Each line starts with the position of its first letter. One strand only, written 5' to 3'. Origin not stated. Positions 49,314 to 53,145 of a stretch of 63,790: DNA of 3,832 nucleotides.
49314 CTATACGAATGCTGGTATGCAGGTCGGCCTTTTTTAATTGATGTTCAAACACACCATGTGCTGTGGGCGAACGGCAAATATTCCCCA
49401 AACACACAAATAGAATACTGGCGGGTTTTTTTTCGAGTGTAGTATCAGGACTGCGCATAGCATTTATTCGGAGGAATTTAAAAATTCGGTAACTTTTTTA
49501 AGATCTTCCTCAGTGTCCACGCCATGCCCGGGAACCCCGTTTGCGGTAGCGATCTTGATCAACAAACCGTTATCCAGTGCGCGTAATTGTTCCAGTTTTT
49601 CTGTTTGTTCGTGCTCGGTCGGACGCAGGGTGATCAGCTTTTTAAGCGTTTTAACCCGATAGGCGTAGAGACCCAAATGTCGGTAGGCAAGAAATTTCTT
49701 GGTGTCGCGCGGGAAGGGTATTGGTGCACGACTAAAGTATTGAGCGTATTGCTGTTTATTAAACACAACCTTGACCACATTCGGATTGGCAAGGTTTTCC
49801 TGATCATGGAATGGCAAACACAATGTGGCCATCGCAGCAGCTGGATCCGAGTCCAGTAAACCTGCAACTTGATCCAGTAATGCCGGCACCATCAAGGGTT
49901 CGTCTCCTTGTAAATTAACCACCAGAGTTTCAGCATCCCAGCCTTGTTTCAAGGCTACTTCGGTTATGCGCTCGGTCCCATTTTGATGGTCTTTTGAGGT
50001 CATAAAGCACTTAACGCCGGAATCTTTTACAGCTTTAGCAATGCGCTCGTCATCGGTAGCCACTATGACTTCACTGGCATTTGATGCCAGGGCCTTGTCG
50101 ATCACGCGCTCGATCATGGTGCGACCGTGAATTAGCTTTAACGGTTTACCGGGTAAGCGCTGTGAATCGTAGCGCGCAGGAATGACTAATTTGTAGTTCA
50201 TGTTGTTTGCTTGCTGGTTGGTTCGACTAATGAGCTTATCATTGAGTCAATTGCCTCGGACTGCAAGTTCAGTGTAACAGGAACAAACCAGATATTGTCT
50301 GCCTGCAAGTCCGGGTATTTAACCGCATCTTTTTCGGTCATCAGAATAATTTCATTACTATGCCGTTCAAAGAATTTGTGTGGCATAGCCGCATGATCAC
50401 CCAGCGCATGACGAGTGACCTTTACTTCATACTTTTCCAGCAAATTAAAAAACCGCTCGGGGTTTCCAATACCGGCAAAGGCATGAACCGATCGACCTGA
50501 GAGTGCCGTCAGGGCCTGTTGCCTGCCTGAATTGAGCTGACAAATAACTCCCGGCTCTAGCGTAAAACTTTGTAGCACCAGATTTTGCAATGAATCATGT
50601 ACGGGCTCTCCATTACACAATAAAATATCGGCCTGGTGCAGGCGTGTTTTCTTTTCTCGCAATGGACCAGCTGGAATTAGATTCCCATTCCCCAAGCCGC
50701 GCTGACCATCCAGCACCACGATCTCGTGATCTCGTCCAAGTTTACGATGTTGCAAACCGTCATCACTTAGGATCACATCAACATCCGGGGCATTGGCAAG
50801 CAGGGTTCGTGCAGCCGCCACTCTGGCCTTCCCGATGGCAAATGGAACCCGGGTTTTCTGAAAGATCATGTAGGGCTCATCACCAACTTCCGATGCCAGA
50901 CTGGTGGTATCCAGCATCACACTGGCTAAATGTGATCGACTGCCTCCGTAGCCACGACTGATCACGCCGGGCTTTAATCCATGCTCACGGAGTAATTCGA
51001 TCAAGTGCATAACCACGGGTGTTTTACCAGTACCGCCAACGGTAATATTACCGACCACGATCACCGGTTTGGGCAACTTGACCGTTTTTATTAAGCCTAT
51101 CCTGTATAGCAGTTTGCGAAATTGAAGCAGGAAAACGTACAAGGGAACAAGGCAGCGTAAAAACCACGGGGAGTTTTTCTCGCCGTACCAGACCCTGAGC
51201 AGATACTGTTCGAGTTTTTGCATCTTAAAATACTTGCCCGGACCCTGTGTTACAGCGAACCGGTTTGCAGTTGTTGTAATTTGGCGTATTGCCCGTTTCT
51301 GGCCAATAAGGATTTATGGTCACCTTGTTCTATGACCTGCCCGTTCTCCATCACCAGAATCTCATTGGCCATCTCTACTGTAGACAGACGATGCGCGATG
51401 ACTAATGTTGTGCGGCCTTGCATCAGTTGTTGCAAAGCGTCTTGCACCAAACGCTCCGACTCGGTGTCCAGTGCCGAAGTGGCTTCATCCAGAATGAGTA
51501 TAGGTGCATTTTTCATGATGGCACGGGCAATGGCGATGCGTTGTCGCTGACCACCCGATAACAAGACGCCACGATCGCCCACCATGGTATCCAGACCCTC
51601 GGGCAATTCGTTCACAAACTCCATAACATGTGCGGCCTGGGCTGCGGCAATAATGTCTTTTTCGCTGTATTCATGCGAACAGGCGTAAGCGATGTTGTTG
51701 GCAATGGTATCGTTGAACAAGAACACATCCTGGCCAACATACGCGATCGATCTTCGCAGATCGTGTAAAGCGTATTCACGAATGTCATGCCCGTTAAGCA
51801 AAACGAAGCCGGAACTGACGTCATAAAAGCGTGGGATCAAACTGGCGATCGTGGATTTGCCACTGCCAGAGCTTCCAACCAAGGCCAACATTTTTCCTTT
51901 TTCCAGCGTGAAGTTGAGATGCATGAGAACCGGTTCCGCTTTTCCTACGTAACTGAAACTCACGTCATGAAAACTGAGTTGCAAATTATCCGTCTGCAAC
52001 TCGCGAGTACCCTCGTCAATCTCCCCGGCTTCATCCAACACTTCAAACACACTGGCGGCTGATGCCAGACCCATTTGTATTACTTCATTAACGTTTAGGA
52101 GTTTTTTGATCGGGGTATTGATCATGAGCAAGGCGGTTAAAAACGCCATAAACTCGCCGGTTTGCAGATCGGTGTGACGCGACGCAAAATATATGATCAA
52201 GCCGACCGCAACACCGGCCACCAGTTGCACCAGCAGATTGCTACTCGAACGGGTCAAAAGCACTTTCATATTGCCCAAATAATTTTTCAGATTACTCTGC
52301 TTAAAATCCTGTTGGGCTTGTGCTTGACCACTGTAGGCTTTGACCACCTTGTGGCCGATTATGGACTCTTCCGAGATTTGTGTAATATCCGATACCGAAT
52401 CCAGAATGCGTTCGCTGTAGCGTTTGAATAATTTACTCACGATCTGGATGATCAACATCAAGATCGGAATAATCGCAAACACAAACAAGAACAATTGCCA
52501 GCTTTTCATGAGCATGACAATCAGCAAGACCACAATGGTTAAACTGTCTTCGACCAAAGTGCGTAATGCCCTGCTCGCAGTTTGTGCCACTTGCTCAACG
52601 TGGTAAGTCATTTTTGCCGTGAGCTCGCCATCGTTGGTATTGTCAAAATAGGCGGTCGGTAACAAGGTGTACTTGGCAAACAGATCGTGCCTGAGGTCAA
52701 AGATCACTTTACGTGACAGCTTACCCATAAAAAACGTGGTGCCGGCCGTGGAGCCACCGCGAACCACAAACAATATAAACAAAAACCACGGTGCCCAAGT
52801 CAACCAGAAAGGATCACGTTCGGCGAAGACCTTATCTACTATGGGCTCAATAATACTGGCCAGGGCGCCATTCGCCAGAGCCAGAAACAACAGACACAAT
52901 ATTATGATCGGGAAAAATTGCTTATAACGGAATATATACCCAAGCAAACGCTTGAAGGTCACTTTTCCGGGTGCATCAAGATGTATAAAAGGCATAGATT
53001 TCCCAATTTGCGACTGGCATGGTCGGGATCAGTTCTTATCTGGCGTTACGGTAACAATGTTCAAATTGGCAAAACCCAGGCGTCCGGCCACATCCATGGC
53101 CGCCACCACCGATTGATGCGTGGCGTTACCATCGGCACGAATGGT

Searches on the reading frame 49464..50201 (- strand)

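Call 39: search_protein_families(library=pfam, max_evalue=1e-12, proteins=[window:49464-50201:-])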
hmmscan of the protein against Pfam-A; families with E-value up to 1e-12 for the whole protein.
window:49464-50201:- (245 aa): 1 family
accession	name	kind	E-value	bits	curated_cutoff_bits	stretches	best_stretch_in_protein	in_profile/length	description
PF02348.25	CTP_transf_3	-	1e-55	189.3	22.6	1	6-213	3-215/217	Cytidylyltransferase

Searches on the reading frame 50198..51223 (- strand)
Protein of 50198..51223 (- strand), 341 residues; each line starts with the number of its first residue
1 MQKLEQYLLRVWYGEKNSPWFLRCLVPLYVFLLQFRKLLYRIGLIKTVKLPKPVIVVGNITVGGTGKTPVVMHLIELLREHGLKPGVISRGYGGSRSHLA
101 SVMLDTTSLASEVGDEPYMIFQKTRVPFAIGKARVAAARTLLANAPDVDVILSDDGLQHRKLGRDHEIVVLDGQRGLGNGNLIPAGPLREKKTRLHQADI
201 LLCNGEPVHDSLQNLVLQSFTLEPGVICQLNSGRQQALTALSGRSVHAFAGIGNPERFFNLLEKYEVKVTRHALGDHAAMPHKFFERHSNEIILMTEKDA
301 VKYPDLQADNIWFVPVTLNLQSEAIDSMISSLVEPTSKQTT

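Call 39: search_protein_families(library=pfam, max_evalue=1e-12, proteins=[window:50198-51223:-])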
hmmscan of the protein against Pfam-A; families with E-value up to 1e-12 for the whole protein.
window:50198-51223:- (341 aa): 1 family
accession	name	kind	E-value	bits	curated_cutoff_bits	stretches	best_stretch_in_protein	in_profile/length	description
PF02606.20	LpxK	-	6.4e-98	328.3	27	1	20-332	3-326/328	Tetraacyldisaccharide-1-P 4'-kinase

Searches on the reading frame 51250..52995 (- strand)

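Call 39: search_protein_families(library=pfam, max_evalue=1e-12, proteins=[window:51250-52995:-])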
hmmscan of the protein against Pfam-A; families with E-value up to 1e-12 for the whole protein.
window:51250-52995:- (581 aa): 2 families
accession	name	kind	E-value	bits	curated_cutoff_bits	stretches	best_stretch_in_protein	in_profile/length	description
PF00664.28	ABC_membrane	-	4.3e-43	148.4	28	1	30-295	3-273/274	ABC transporter transmembrane region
PF00005.33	ABC_tran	-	9.2e-33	114.2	25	1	358-507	2-137/137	ABC transporter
